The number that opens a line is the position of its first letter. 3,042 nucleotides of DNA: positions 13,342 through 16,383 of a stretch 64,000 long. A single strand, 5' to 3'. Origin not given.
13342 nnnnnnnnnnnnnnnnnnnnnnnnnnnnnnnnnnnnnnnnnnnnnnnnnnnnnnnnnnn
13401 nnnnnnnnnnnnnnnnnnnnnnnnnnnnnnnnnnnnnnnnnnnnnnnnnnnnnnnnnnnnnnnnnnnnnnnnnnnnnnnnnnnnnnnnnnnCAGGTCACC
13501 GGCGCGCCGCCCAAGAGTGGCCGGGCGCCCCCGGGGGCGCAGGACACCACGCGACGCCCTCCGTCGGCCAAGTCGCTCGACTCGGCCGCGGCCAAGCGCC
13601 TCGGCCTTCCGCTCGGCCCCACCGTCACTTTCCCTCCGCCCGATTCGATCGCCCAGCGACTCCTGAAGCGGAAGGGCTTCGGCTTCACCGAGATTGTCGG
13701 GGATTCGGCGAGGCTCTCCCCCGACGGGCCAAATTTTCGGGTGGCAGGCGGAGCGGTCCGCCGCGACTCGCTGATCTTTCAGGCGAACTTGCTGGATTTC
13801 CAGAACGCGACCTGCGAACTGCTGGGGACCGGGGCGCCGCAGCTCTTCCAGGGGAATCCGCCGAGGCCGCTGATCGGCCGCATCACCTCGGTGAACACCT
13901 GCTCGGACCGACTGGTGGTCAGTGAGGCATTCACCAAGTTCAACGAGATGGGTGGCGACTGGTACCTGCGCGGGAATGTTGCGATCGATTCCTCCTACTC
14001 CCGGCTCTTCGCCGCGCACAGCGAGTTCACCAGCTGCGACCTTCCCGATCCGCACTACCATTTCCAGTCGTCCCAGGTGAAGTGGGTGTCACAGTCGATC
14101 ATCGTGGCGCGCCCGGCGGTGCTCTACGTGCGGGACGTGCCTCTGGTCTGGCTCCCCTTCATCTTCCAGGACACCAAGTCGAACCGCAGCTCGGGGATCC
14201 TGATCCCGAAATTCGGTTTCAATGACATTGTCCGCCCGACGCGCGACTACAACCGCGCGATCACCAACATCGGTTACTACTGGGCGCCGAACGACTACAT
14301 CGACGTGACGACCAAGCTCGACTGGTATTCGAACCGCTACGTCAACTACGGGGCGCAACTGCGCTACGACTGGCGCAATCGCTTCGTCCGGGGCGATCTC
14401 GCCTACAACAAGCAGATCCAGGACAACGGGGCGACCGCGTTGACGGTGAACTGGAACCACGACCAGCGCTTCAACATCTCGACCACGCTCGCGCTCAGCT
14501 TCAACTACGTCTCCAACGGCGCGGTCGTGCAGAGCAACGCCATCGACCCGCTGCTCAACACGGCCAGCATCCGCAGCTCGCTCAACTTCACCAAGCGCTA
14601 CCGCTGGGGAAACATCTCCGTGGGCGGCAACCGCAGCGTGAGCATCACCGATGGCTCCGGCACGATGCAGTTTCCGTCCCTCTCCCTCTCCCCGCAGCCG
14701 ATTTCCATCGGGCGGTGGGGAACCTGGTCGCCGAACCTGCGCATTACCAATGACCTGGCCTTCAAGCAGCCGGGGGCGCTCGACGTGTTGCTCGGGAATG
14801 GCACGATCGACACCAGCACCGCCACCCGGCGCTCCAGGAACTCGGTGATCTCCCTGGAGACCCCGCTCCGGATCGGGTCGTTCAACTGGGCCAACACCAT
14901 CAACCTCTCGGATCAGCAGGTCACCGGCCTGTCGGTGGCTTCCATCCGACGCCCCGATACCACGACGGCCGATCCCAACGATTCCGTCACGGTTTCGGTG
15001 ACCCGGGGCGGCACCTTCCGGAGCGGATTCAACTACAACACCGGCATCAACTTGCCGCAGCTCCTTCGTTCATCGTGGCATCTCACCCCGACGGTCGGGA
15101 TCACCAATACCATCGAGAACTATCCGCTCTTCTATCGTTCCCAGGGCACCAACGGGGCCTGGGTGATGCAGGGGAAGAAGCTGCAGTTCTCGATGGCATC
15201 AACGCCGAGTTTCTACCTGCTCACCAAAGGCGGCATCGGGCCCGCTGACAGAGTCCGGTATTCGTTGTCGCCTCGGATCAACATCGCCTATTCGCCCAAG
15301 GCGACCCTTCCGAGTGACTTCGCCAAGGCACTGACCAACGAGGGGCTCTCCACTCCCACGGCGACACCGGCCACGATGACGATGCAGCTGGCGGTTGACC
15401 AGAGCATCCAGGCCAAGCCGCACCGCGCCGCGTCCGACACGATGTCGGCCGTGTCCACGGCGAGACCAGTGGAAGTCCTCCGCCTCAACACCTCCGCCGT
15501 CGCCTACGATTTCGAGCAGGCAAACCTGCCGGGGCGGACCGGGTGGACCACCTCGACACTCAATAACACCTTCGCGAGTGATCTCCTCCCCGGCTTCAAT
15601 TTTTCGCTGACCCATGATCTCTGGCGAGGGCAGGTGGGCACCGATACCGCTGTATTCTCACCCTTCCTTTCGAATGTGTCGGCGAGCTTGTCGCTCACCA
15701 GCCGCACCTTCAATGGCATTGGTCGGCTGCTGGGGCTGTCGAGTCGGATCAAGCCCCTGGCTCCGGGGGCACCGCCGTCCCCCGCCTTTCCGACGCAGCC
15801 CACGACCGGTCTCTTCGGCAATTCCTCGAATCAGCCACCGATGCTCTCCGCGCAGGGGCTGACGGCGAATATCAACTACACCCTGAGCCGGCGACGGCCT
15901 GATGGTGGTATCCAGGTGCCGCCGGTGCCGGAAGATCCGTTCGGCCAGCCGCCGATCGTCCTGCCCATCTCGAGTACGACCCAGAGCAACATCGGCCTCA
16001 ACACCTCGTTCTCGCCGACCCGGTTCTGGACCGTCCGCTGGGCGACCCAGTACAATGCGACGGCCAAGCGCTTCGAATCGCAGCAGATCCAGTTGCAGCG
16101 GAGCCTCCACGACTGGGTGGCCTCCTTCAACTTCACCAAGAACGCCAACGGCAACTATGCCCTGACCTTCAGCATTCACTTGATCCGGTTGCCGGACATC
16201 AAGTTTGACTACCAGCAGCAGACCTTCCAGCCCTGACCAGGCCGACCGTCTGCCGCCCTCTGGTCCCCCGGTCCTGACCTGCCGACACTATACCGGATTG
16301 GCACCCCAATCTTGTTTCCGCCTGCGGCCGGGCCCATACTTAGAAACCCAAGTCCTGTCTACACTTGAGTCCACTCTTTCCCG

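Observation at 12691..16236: Complete TatC fused in frame to a full-length LptD-like outer-membrane protein (one 1181-codon ORF)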

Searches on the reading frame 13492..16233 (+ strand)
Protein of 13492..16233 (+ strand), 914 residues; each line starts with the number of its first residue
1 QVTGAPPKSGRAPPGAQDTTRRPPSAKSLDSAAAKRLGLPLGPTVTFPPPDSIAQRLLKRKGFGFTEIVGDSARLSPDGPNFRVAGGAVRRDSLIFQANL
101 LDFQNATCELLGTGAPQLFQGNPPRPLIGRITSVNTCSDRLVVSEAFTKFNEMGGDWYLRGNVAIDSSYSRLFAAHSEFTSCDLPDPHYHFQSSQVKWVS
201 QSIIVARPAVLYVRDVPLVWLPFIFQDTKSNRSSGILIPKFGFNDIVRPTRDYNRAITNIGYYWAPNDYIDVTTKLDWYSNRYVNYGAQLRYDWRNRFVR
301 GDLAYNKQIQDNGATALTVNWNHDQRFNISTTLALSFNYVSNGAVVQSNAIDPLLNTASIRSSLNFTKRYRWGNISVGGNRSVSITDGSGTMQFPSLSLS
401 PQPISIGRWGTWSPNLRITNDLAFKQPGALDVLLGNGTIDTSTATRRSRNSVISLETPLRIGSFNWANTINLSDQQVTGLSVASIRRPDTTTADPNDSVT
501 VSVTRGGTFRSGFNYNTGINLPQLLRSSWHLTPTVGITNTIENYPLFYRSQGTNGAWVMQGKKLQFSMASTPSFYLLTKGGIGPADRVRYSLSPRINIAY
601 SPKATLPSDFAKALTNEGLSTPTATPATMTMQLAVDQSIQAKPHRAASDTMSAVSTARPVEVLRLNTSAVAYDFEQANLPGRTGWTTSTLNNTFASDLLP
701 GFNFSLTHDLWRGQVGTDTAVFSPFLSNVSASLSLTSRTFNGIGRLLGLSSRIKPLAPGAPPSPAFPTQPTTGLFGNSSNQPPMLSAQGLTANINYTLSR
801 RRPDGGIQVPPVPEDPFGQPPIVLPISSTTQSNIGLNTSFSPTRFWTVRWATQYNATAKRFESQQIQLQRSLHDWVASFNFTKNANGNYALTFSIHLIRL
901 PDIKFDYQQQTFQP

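Call 43: search_protein_representatives(protein=window:13492-16233:+)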
Query: 914 residues. Proteins with E-value up to 0.001 (for the whole library): 2319; up to 1e-10: 1178; up to 1e-30: 250. The best 150 are listed.
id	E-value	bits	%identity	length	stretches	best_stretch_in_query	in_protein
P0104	1.2e-255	867.2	48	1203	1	6-913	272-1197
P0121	1.3e-249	847.2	47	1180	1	16-914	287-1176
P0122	1.9e-248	843.4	47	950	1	12-914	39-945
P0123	7.3e-240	815.0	46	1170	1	10-914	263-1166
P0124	6.8e-238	808.4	46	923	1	26-913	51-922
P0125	1.5e-235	800.7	51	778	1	159-913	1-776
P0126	1.4e-200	685.0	41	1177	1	18-912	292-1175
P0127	1.2e-193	662.0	42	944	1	9-913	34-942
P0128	3.2e-169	581.2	41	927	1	48-770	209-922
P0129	7.5e-161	553.5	39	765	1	18-725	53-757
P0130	2.8e-144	498.7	45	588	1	325-914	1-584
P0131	2.6e-131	455.8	52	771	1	6-409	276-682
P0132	1.4e-130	453.4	34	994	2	6-807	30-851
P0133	4.1e-128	445.2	35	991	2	16-809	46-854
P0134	2.6e-127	442.5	33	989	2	4-809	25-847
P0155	8.4e-103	361.4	33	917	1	10-912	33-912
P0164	6.0e-96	338.8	33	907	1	29-912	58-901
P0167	2.0e-93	330.4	35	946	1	25-912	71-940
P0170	2.9e-90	319.9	29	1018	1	45-911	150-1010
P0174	1.7e-88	314.1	33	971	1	5-910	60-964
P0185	6.9e-85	302.2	31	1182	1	29-911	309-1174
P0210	1.5e-73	264.6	32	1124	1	31-910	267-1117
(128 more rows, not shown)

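Call 46: find_homologous_proteins(query=P0132, max_evalue=1e-10)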
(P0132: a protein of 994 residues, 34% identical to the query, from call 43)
Query P0132 (994 aa): 955 proteins with E <= 1e-10 among 8000 candidates; the best 120 are listed.
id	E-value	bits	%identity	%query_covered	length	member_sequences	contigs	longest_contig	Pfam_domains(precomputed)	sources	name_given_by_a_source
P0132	0.0e+0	2283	100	100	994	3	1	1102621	PF19838.6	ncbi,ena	-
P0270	0.0e+0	1457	64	97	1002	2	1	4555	PF19838.6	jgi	jgi:hypothetical protein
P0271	0.0e+0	1386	62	95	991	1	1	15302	PF19838.6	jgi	jgi:hypothetical protein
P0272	0.0e+0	1375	61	97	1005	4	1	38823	PF19838.6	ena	-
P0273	0.0e+0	1370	60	98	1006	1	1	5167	PF19838.6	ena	-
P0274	0.0e+0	1348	60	97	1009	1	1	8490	PF19838.6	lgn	-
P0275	0.0e+0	1345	59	98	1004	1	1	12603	PF19838.6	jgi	jgi:hypothetical protein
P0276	0.0e+0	1331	58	99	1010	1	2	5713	PF19838.6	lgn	-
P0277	0.0e+0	1300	58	99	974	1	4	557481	PF19838.6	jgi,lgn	jgi:hypothetical protein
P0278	0.0e+0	1292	60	94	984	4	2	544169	PF19838.6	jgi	jgi:hypothetical protein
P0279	0.0e+0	1289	57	98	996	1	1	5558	PF19838.6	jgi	jgi:hypothetical protein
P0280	0.0e+0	1286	57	99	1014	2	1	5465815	PF19838.6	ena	-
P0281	0.0e+0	1281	56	99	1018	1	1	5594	PF19838.6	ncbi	ncbi:MAG TPA: putative LPS assembly protein LptD [Gemmatimonadaceae bacterium]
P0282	0.0e+0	1280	56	99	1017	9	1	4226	PF19838.6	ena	-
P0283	0.0e+0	1273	57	99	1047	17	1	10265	PF19838.6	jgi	jgi:hypothetical protein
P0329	0.0e+0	1162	52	95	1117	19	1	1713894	PF19838.6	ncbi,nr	ncbi:MAG: LPS-assembly protein LptD [Gemmatimonadetes bacterium]|nr:LPS-assembly protein LptD [Gemma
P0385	0.0e+0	1021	48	96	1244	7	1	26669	PF00902.24,PF19838.6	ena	-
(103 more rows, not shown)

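Call 47: find_encoding_contigs(protein=P0132, flank=8000, max_places=2)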
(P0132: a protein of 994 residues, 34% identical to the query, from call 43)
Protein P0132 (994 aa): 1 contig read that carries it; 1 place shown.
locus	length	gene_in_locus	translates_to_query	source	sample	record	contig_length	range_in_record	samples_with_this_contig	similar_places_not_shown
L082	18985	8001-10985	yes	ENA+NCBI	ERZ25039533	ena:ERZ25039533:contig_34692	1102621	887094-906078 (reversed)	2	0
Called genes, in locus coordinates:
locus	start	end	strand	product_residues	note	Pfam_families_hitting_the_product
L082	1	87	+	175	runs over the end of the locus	PF00436:SSB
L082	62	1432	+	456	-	PF01476:LysM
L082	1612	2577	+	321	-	PF01073:3Beta_HSD, PF01370:Epimerase, PF02719:Polysacc_synt_2 (weak), PF04321:RmlD_sub_bind, PF07993:NAD_binding_4 (faint), PF16363:GDP_Man_Dehyd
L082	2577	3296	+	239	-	PF01618:MotA_ExbB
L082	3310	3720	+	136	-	PF02472:ExbD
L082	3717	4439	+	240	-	PF13103:TonB_2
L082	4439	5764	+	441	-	PF00930:DPPIV_N (faint), PF14583:Pectate_lyase22 (faint), PF26550:Tricorn_2nd, PF07676:PD40, PF26549:Tricorn_N, PF07676:PD40 (weak)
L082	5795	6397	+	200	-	PF00691:OmpA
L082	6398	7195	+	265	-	PF13428:TPR_14 (faint), PF14559:TPR_19 (faint), PF07719:TPR_2 (faint), PF13432:TPR_16, PF13525:YfiO (weak), PF13174:TPR_6 (weak), PF13432:TPR_16 (weak)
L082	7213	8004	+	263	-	PF00902:TatC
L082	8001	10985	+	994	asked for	PF19838:LptD_2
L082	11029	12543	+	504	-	PF00221:Lyase_aromatic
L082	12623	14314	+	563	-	PF17391:Urocanase_N, PF01175:Urocanase, PF17392:Urocanase_C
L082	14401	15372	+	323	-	PF04055:Radical_SAM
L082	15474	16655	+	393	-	PF01979:Amidohydro_1, PF07969:Amidohydro_3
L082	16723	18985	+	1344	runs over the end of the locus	PF00515:TPR_1 (faint), PF07719:TPR_2 (faint), PF13174:TPR_6 (faint), PF13176:TPR_7 (faint), PF13181:TPR_8 (faint), PF13414:TPR_11 (faint), PF13424:TPR_12 (faint), PF13428:TPR_14 (faint), +7 more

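Call 48: find_encoding_contigs(protein=P0280, flank=8000, max_places=2)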
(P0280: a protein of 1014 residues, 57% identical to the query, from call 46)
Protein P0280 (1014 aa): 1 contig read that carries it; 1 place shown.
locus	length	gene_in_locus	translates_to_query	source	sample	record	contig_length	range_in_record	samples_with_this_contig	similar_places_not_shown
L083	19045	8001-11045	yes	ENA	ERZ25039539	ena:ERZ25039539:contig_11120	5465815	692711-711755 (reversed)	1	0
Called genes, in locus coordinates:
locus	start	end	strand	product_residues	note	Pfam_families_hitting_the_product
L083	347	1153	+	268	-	-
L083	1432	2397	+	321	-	PF01073:3Beta_HSD, PF01370:Epimerase, PF02719:Polysacc_synt_2 (faint), PF04321:RmlD_sub_bind, PF13460:NAD_binding_10 (faint), PF16363:GDP_Man_Dehyd, PF07993:NAD_binding_4 (weak)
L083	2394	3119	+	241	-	PF01618:MotA_ExbB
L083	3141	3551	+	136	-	PF02472:ExbD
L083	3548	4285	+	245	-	PF13103:TonB_2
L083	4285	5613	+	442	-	PF25174:Beta-prop_THOC3 (faint), PF00930:DPPIV_N (faint), PF26549:Tricorn_N, PF26550:Tricorn_2nd, PF07676:PD40, PF26549:Tricorn_N, PF07676:PD40 (weak)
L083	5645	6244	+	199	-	PF00691:OmpA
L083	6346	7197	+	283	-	PF13174:TPR_6 (faint)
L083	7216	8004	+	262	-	PF00902:TatC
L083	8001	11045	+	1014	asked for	PF19838:LptD_2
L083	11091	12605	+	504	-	PF00221:Lyase_aromatic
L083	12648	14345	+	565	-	PF17391:Urocanase_N, PF01175:Urocanase, PF17392:Urocanase_C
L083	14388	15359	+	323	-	PF04055:Radical_SAM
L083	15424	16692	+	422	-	PF22039:HUTI_composite_bact (weak), PF01979:Amidohydro_1, PF07969:Amidohydro_3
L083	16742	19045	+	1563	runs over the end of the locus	PF00515:TPR_1 (faint), PF07719:TPR_2 (faint), PF13174:TPR_6 (faint), PF13181:TPR_8 (faint), PF13414:TPR_11 (faint), PF13424:TPR_12 (faint), PF13428:TPR_14 (faint), PF13431:TPR_17 (faint), +3 more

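Call 49: find_encoding_contigs(protein=P0385, flank=8000, max_places=2)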
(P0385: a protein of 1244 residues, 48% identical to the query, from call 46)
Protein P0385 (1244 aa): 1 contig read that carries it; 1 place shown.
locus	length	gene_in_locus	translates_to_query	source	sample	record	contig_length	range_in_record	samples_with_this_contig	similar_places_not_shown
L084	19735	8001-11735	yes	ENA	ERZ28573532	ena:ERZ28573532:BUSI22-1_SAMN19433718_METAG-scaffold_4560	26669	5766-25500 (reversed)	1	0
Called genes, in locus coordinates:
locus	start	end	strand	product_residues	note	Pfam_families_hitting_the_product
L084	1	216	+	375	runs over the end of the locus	PF01476:LysM (weak)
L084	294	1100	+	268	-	PF01578:Cytochrom_C_asm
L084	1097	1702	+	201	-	PF13241:NAD_binding_7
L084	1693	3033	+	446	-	PF05201:GlutR_N, PF01488:Shikimate_DH, PF00745:GlutR_dimer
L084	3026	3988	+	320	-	PF01073:3Beta_HSD, PF01370:Epimerase, PF02719:Polysacc_synt_2, PF04321:RmlD_sub_bind, PF07993:NAD_binding_4 (faint), PF16363:GDP_Man_Dehyd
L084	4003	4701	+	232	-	PF01618:MotA_ExbB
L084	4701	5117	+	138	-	PF02472:ExbD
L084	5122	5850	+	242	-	PF13103:TonB_2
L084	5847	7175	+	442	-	PF25174:Beta-prop_THOC3 (faint), PF26550:Tricorn_2nd (weak), PF00930:DPPIV_N (faint), PF26549:Tricorn_N, PF26550:Tricorn_2nd, PF07676:PD40, PF26549:Tricorn_N, PF07676:PD40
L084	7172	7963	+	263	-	PF13428:TPR_14 (faint), PF07719:TPR_2 (faint), PF13525:YfiO, PF13174:TPR_6 (weak)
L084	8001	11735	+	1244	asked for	PF00902:TatC, PF19838:LptD_2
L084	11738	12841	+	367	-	-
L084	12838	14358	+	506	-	PF00221:Lyase_aromatic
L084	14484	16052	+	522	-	PF17391:Urocanase_N, PF01175:Urocanase, PF17392:Urocanase_C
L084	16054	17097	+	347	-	PF04055:Radical_SAM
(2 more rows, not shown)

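Call 51: list_cluster_members(proteins=[P0185, P0210, P0122, P0124, P0127, P0155, P0164, P0167, P0170, P0174])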
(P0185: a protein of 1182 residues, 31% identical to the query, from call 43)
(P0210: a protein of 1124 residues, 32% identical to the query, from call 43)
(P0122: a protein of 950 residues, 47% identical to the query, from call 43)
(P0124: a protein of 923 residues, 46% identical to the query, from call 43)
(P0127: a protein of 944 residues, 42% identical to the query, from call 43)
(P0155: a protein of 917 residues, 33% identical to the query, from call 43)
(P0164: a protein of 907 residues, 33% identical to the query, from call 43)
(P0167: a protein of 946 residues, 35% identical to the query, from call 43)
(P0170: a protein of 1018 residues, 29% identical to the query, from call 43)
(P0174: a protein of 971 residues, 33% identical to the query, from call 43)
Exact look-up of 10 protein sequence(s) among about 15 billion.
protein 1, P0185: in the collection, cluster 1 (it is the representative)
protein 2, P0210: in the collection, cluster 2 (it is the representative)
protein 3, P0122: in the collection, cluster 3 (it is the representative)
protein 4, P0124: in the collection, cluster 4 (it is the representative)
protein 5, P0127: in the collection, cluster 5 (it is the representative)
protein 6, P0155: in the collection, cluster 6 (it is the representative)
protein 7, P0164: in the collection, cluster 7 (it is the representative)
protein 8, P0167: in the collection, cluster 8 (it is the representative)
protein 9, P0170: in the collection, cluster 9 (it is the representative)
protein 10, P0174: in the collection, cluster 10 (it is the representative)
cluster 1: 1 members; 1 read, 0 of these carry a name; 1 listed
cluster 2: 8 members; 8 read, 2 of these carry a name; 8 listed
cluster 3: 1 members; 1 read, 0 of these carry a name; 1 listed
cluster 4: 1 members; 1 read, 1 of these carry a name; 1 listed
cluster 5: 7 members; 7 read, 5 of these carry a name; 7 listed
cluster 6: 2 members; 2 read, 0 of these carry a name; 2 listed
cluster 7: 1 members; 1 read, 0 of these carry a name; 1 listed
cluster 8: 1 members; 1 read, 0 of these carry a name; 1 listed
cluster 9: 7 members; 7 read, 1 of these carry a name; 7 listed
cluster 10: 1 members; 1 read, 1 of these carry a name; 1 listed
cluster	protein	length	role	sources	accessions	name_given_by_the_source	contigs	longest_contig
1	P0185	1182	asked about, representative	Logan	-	-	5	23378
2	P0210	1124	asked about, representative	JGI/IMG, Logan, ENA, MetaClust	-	\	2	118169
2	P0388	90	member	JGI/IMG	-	hypothetical protein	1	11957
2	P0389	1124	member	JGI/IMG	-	-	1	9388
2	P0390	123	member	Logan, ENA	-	-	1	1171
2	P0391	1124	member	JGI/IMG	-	-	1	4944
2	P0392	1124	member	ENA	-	-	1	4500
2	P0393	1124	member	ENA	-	-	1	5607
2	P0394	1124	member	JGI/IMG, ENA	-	-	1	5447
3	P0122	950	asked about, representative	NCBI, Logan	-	-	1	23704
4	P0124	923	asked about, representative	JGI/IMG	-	hypothetical protein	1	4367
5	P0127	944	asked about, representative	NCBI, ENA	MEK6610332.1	MAG: putative LPS assembly protein LptD [Gemmatimonadota bacterium]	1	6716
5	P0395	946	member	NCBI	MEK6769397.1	MAG: putative LPS assembly protein LptD [Gemmatimonadota bacterium]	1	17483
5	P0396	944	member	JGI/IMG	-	hypothetical protein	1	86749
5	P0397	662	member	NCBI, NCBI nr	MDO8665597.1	MAG: putative LPS assembly protein LptD, partial [Gemmatimonadales bacterium] | putative LPS assembly protein LptD [Gemmatimonadales bacterium]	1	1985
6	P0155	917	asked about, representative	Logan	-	-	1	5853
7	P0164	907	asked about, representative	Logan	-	-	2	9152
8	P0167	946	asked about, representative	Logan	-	-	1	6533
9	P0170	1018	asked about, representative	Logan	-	-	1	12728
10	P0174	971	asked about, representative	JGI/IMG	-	hypothetical protein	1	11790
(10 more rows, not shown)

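Call 52: find_homologous_proteins(query=P0185, max_evalue=1e-10)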
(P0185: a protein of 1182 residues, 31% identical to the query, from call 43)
Query P0185 (1182 aa): 337 proteins with E <= 1e-10 among 8000 candidates; the best 120 are listed.
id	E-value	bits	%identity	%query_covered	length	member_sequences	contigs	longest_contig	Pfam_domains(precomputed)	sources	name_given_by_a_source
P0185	0.0e+0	2689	100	100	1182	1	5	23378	PF00902.24,PF19838.6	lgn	-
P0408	0.0e+0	1895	70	100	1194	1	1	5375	PF00902.24,PF19838.6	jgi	jgi:sec-independent protein translocase protein TatC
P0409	0.0e+0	1888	70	99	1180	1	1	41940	PF00902.24,PF19838.6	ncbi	ncbi:MAG: twin-arginine translocase subunit TatC [Gemmatimonadota bacterium]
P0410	0.0e+0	1870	69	100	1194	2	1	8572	PF00902.24,PF19838.6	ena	-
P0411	0.0e+0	1861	68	100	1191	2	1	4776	PF00902.24,PF19838.6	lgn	-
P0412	0.0e+0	1830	70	97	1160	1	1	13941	PF00902.24,PF19838.6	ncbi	ncbi:MAG: twin-arginine translocase subunit TatC, partial [Gemmatimonadota bacterium]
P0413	0.0e+0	1814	67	99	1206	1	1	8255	PF00902.24,PF19838.6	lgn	-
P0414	0.0e+0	1752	65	99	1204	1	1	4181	PF00902.24,PF19838.6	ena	-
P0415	0.0e+0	1712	64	99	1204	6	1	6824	PF00902.24,PF19838.6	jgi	jgi:sec-independent protein translocase protein TatC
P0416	0.0e+0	1712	65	98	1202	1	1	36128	PF00902.24,PF19838.6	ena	-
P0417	0.0e+0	1698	80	78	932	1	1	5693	PF19838.6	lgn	-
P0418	0.0e+0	1668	62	99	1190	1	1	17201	PF00902.24,PF19838.6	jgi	jgi:sec-independent protein translocase protein TatC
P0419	0.0e+0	1666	62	99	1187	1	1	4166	PF00902.24,PF19838.6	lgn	-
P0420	0.0e+0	1650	62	99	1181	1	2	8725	PF00902.24,PF19838.6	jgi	jgi:sec-independent protein translocase protein TatC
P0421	0.0e+0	1644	61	100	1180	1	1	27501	PF00902.24,PF19838.6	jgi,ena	jgi:sec-independent protein translocase protein TatC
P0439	0.0e+0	1304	63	76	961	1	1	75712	PF19838.6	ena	-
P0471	8.5e-242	823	43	79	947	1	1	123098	PF19838.6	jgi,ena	-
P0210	4.2e-226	771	39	99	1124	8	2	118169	PF03968.20,PF00902.24,PF19838.6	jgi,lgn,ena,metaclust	metaclust:\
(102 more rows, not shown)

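Call 69: find_encoding_contigs(protein=P0439, flank=6000, max_places=1)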
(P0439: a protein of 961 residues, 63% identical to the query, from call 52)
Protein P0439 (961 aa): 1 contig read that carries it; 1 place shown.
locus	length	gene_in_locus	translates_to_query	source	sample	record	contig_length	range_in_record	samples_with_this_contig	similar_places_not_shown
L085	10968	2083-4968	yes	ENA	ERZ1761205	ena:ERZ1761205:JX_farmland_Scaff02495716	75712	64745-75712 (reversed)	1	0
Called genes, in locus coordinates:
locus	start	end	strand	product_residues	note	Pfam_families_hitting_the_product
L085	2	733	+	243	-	?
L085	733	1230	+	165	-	PF22811:Zn_ribbon_NrdR, PF03477:ATP-cone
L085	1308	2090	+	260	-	PF00902:TatC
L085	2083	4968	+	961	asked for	PF19838:LptD_2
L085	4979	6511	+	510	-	PF00221:Lyase_aromatic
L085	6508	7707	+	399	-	PF01979:Amidohydro_1, PF07969:Amidohydro_3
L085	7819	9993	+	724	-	-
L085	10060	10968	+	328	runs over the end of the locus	PF00348:polyprenyl_synt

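Call 70: find_encoding_contigs(protein=P0471, flank=6000, max_places=1)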
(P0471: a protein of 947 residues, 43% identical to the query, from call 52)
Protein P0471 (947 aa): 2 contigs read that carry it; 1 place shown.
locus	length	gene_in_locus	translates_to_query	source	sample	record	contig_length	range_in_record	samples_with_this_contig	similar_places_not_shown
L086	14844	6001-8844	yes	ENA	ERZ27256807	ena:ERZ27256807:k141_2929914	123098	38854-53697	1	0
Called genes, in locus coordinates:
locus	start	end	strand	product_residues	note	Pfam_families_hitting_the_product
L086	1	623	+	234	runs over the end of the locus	PF01618:MotA_ExbB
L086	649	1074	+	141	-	PF02472:ExbD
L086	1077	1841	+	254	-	-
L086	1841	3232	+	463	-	PF04052:TolB_N, PF00930:DPPIV_N (faint), PF07676:PD40, PF26549:Tricorn_N (weak), PF26550:Tricorn_2nd (weak), PF26549:Tricorn_N (weak)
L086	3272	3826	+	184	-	PF00691:OmpA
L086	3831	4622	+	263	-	PF13428:TPR_14 (faint), PF13432:TPR_16 (faint), PF13174:TPR_6 (weak)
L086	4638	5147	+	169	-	PF22811:Zn_ribbon_NrdR, PF03477:ATP-cone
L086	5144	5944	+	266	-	PF00902:TatC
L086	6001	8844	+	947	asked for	PF19838:LptD_2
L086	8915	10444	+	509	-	PF00221:Lyase_aromatic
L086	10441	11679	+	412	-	PF22039:HUTI_composite_bact (weak), PF07969:Amidohydro_3 (weak), PF01979:Amidohydro_1, PF07969:Amidohydro_3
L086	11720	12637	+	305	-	PF07837:FTCD_N, PF02971:FTCD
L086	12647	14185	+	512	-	PF00515:TPR_1 (faint), PF07719:TPR_2 (faint), PF12895:ANAPC3 (faint), PF13174:TPR_6 (faint), PF13176:TPR_7 (faint), PF13374:TPR_10 (faint), PF13424:TPR_12, PF13181:TPR_8 (weak), +5 more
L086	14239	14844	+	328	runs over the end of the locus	PF00348:polyprenyl_synt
